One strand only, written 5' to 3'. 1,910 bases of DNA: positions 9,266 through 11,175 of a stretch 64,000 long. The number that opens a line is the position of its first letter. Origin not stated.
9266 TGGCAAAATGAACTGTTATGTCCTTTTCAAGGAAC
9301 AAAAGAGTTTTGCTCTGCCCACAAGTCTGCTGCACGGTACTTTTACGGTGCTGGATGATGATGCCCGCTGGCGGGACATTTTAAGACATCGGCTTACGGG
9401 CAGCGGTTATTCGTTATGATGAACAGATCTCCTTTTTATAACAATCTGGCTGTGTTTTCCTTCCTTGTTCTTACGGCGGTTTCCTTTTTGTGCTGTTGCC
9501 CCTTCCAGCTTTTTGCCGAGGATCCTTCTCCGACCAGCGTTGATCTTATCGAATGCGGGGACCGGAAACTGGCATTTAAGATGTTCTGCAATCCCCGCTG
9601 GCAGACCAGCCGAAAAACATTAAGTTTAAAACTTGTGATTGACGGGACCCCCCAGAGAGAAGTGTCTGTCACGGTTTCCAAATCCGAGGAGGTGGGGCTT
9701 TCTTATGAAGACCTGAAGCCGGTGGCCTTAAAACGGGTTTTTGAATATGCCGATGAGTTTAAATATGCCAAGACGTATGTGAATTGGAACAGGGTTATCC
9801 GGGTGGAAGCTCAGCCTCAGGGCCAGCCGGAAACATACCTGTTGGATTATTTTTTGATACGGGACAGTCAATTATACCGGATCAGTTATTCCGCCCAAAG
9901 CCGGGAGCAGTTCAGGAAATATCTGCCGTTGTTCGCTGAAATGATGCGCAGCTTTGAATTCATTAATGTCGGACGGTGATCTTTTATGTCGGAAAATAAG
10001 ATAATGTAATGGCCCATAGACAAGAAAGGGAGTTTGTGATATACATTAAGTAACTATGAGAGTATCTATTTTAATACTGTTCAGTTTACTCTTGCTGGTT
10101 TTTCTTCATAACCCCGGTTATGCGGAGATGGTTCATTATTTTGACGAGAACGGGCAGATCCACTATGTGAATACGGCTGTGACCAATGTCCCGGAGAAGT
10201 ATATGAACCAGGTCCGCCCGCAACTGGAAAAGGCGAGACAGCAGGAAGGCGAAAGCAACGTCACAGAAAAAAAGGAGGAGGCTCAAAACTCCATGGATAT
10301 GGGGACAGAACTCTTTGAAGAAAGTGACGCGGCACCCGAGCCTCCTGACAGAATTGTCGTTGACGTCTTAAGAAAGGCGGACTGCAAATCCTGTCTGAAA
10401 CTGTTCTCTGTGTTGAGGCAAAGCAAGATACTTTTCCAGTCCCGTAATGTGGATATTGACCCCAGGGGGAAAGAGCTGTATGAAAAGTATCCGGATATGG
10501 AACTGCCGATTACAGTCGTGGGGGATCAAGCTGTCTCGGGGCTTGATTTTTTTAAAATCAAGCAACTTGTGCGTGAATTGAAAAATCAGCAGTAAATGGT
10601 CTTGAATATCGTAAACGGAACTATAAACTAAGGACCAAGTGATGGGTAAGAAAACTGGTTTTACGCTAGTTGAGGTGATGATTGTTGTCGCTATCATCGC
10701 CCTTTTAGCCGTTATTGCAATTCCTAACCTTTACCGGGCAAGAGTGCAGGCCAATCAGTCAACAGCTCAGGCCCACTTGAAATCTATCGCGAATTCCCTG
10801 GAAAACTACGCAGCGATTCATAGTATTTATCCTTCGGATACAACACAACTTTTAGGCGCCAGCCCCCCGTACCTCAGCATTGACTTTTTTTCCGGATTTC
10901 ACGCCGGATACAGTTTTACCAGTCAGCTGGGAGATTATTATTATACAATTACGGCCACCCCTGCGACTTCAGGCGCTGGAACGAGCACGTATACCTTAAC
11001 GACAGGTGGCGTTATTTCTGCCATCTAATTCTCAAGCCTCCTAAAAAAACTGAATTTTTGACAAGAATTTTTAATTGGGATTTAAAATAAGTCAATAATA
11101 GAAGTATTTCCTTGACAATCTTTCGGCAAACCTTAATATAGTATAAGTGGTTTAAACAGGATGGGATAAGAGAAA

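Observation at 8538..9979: TIR-like (COG4271/Cap12-PycTIR-type) domain fused to a long acidic disordered region, coupled to a small membrane protein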

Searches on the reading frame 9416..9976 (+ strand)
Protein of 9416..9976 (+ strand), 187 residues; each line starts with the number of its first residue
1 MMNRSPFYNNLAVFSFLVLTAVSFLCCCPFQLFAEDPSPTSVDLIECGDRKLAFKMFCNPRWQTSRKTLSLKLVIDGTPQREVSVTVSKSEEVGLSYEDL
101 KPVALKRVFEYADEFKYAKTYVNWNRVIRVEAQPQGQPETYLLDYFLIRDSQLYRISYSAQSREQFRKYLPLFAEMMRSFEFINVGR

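Call 3: search_protein_families(library=pfam, proteins=[window:9416-9976:+], max_evalue=1)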
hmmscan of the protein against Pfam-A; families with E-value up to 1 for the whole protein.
window:9416-9976:+ (187 aa): 0 families

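Call 4: search_protein_families(library=ncbifam, proteins=[window:9416-9976:+], max_evalue=1)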
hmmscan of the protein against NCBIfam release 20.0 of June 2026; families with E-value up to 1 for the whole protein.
window:9416-9976:+ (187 aa): 0 families

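Call 5: search_protein_families(library=padloc, proteins=[window:9416-9976:+], max_evalue=1)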
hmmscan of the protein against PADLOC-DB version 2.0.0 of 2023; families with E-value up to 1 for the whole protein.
window:9416-9976:+ (187 aa): 1 family
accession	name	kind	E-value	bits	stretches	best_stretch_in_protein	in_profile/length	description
PDLC04201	HEC-01B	-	0.034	11.7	1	40-67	37-64/202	-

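Call 34: find_homologous_proteins(query=window:9416-9976:+, max_evalue=0.001)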
Query window:9416-9976:+ (187 aa): 12 proteins with E <= 0.001 among 78 candidates.
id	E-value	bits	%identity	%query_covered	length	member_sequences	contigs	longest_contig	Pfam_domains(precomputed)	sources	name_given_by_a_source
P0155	2.5e-121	420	100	100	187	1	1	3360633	-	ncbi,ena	-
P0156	1.2e-71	258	72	90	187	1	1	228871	-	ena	-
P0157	1.9e-70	254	62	99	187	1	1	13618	-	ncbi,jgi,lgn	ncbi:MAG: hypothetical protein WC450_02775 [Candidatus Omnitrophota bacterium]|jgi:hypothetical prot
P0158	7.2e-70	252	66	91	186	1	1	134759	-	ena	-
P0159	7.9e-70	252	69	87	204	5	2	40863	-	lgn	-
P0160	2.6e-66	241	71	81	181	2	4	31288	-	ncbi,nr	ncbi:MAG TPA: hypothetical protein PLT76_10095 [Candidatus Omnitrophota bacterium]|nr:hypothetical p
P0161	8.7e-66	239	62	94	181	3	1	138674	-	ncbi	-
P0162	9.7e-48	180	55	78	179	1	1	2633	-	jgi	jgi:hypothetical protein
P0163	4.3e-46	175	56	76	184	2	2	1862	-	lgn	-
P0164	1.6e-45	173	48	98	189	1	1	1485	-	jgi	jgi:hypothetical protein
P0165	4.5e-44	168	49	90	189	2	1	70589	-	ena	-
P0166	6.8e-43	164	52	79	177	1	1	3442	-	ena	-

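Call 37: search_solved_structures(query=A5, max_evalue=10)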
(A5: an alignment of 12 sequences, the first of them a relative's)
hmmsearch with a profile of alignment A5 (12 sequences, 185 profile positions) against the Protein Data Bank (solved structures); distinct sequences matched with E-value up to 10: 1.
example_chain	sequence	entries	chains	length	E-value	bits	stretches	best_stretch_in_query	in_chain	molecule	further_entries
4ky3_A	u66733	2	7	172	0.4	13.3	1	129-178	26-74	designed protein OR327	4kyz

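Call 44: predict_structure(alignment_id=A5)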
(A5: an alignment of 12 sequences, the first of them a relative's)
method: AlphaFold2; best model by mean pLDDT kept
length: 187 residues; sequences in the alignment: 12
mean_pLDDT: 85.0   pTM: 0.72
mean pLDDT of the five models: 85.0, 84.9, 84.3, 84.2, 77.6
residues with pLDDT >= 90: 118; 70-90: 35; 50-70: 20; < 50: 14
segments of 3 or more residues with pLDDT < 50: 1-4, 31-38
pLDDT, mean of each block of 10 residues (from residue 1): 51 75 65 46 86 92 93 86 95 89 96 96 93 95 95 95 95 94 72
secondary structure, 60 per line:
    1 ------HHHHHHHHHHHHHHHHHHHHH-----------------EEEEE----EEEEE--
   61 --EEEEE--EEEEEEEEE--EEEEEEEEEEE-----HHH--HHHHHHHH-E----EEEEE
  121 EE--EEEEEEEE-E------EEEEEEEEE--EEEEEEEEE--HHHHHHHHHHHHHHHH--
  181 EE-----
elements in order: H7-27 E45-49 E54-58 E63-67 E70-78 E81-91 H102-109 E116-122 E125-132 E141-149 E152-160 H163-178

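Call 46: fold_search(model_id=the predicted structure, library=pdb)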
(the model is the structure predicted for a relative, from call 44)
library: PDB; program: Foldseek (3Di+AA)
matches with E <= 10: 1360; with E <= 0.001: 30
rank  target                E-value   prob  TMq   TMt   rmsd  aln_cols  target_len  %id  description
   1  2vu4                  5.4e-06  1.00  0.56  0.69   3.5       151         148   12  Structure of PsbP protein from Spinacia oleracea at 1.98 A resolution (released 2009-07-21)
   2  4rth_A                5.4e-06  1.00  0.53  0.58   4.1       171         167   17  The crystal structure of PsbP from Zea mays (released 2015-03-11)
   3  2xb3                  6.4e-06  1.00  0.55  0.64   4.1       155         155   14  The Structure of Cyanobacterial PsbP (released 2010-08-25)
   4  4rth_B                6.8e-06  1.00  0.51  0.57   4.6       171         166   16  The crystal structure of PsbP from Zea mays (released 2015-03-11)
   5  5xnl_P                1.2e-05  1.00  0.54  0.54   4.9       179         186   17  Structure of stacked C2S2M2-type PSII-LHCII supercomplex from Pisum sativum (released 2017-09-20)
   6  2lnj_MODEL_1_A        1.4e-05  1.00  0.54  0.58   4.2       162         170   12  Solution Structure of Cyanobacterial PsbP (CyanoP) from Synechocystis sp. PCC 6803 (released 2012-06-06)
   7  8z9d_P                1.4e-05  1.00  0.53  0.53   7.3       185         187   14  cryo-EM structure of PSII-LHCII megacomplex from spinach (released 2024-11-13)
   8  9grx_0                1.6e-05  1.00  0.56  0.64   4.0       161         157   13  NDH-PSI-LHCI supercomplex from S. oleracea (released 2025-02-12)
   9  4rti                  2.1e-05  1.00  0.55  0.58   3.9       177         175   15  The crystal structure of PsbP from Spinacia oleracea (released 2015-03-11)
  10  9i4t_P                2.2e-05  1.00  0.53  0.57   4.9       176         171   16  Photosystem II from Arabidopsis thaliana (released 2026-03-25)
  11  1v2b_B                3.2e-05  1.00  0.53  0.63   4.1       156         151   15  Crystal Structure of PsbP Protein in the Oxygen-Evolving Complex of Photosystem II from Higher Plants (released 2004-05-18)
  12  9gnw_P                3.4e-05  1.00  0.55  0.55   4.9       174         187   10  Universal PSII assembly intermediate (released 2025-09-17)
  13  6kac_P                4.0e-05  1.00  0.54  0.54   5.1       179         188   11  Cryo-EM structure of the C2S2-type PSII-LHCII supercomplex from Chlamydomonas reihardtii (released 2019-10-23)
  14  1v2b_A                4.0e-05  1.00  0.52  0.62   4.1       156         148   16  Crystal Structure of PsbP Protein in the Oxygen-Evolving Complex of Photosystem II from Higher Plants (released 2004-05-18)
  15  3jcu_P                4.4e-05  1.00  0.48  0.51   5.6       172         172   13  Cryo-EM structure of spinach PSII-LHCII supercomplex at 3.2 Angstrom resolution (released 2016-05-25)
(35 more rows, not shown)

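Call 67: find_related_loci(query=A5, collection=metagenome_contigs, flank=4000)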
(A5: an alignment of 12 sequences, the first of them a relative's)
Query A5 (187 aa) in metagenome_contigs; peptide patterns used: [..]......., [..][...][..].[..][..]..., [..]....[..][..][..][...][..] (x = any residue, [..] = any of these).
196 stretches matched a pattern; 3 encode a relative of the query (tblastn E <= 1e-3); 3 distinct loci.
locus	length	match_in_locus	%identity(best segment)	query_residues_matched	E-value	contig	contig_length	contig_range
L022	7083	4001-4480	70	25-184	6e-77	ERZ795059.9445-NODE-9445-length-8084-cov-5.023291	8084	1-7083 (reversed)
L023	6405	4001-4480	70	25-184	6e-77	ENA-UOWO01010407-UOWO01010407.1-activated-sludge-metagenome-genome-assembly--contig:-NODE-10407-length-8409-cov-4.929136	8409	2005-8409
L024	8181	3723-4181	71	35-185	6e-74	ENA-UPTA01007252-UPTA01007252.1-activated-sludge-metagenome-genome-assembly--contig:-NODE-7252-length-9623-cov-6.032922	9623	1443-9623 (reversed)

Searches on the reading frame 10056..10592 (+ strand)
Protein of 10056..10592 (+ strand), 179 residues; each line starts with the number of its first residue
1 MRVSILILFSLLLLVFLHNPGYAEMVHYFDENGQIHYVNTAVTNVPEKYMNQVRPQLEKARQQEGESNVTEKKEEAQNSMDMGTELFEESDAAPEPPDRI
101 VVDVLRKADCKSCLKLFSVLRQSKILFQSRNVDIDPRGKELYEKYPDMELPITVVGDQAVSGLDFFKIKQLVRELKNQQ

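Call 3: search_protein_families(library=pfam, proteins=[window:10056-10592:+], max_evalue=1)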
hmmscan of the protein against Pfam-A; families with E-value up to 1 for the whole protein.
window:10056-10592:+ (179 aa): 4 families
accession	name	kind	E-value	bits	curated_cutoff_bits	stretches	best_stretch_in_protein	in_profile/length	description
PF00462.30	Glutaredoxin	-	0.0049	17.5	22.9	1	105-158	4-58/60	Glutaredoxin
PF22441.2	CLIC-like_N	-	0.014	16.1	23.5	1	108-173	17-80/86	CLIC-like N-terminal domain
PF05768.20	Glrx-like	-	0.07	13.9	26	1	104-155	4-56/77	Glutaredoxin-like domain (DUF836)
PF07064.19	RIC1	-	0.084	12.9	27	1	99-129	74-104/176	RIC1 C-terminal alpha solenoid region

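Call 4: search_protein_families(library=ncbifam, proteins=[window:10056-10592:+], max_evalue=1)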
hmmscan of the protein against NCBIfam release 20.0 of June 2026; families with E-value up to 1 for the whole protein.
window:10056-10592:+ (179 aa): 5 families
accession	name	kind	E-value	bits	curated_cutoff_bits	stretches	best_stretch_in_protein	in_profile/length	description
TIGR02196.1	GlrX_YruB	hypoth_equivalog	9e-07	29.3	88.55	1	102-172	2-73/74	glutaredoxin-like protein, YruB-family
TIGR02194.1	GlrX_NrdH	subfamily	0.0014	18.8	85.75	1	103-172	2-72/72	glutaredoxin-like protein NrdH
TIGR04014.1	B12_SAM_MJ_0865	equivalog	0.016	14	360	1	6-82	41-118/434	methyl-coenzyme M reductase glutamine C-methyltransferase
NF041212.1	Uxx_star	subfamily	0.14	12.4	66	0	106-158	5-59/70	Uxx-star family glutaredoxin-like (seleno)protein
TIGR02181.1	GRX_bact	equivalog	0.14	12.4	90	1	105-164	4-65/80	glutaredoxin 3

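Call 5: search_protein_families(library=padloc, proteins=[window:10056-10592:+], max_evalue=1)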
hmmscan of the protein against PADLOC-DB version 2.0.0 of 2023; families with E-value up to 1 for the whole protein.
window:10056-10592:+ (179 aa): 0 families

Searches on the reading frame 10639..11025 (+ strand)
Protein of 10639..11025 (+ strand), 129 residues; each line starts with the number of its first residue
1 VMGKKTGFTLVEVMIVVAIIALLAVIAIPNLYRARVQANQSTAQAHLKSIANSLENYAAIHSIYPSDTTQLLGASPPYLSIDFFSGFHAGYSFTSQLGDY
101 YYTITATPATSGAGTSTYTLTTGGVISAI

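Call 50: search_protein_families(library=ncbifam, proteins=[window:10639-11025:+], max_evalue=0.00001)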
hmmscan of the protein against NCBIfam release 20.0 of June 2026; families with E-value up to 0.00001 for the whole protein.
window:10639-11025:+ (129 aa): 7 families
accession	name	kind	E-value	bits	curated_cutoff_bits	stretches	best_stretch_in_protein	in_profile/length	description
NF041775.1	typeIV_PilA_Myxo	equivalog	4.3e-12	46.5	400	1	5-63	10-68/214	type IV pilin protein PilA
TIGR01710.1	typeII_sec_gspG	equivalog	2.3e-11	43.9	88.85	1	7-69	2-64/134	type II secretion system major pseudopilin GspG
NF040999.1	pilin_ComGC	equivalog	2.8e-11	43.4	75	1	6-63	2-59/84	competence type IV pilus major pilin ComGC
NF007862.0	PRK10574.1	equivalog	1.1e-07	32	138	1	2-34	1-32/145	prepilin peptidase-dependent pilin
TIGR02532.1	IV_pilin_GFxxxE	domain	1.9e-07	30.6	16.3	1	6-28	2-24/24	prepilin-type N-terminal cleavage/methylation domain-containing protein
NF041013.1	T4P_ComGE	equivalog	4.5e-06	26.7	49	1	5-52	3-50/83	competence type IV pilus minor pilin ComGE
TIGR02596.1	TIGR02596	subfamily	7.5e-06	26.2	70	1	8-54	1-44/196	Verru_Chthon cassette protein D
